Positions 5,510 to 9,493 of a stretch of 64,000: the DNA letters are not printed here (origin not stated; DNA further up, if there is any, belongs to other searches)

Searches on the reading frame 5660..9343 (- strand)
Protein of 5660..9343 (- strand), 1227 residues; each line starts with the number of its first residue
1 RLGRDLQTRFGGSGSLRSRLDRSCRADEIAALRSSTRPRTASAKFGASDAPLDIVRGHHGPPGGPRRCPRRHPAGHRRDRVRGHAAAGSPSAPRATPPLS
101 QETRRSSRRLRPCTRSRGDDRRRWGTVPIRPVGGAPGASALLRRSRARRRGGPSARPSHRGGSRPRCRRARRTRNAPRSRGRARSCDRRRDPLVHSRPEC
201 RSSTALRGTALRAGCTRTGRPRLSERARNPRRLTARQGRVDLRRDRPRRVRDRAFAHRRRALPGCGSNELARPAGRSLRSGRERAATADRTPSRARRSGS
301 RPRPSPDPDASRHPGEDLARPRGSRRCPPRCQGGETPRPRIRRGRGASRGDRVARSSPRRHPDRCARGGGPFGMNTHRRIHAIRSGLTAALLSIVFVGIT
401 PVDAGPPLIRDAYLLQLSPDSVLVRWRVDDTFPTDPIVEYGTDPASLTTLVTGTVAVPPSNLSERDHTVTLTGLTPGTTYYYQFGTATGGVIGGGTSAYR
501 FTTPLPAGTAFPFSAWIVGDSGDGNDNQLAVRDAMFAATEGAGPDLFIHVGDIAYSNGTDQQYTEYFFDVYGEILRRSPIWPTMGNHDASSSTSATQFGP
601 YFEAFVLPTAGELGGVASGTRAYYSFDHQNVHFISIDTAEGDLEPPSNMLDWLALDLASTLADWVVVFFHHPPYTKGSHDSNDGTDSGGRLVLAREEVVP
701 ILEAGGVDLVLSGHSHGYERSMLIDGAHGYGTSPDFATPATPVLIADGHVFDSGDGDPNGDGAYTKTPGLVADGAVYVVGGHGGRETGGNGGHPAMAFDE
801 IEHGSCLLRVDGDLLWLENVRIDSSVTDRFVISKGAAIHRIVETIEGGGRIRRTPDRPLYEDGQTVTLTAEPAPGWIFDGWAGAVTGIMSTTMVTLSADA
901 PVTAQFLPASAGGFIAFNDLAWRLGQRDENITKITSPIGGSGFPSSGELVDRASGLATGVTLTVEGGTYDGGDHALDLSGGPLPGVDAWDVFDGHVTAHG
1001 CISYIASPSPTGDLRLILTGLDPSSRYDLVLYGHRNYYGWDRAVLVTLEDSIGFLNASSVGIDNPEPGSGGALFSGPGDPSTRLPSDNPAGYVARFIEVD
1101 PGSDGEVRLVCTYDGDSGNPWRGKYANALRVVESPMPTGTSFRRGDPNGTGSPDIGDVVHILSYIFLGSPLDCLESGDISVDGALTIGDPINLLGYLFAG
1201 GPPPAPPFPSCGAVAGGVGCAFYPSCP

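Call 19: search_protein_families(library=pfam, proteins=[window:5660-9343:-], max_evalue=0.001)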
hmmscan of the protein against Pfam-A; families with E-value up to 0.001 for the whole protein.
window:5660-9343:- (1227 aa): 3 families
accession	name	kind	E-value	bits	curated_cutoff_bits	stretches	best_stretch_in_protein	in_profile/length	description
PF00149.33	Metallophos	-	3e-18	67.4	21.5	1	516-718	4-191/191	Calcineurin-like phosphoesterase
PF16656.11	Pur_ac_phosph_N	-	4.1e-15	56.5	30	1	416-503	10-93/93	Purple acid Phosphatase, N-terminal domain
PF18998.6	Flg_new_2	-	3.5e-10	40.2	23.6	1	846-907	8-70/73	Divergent InlB B-repeat domain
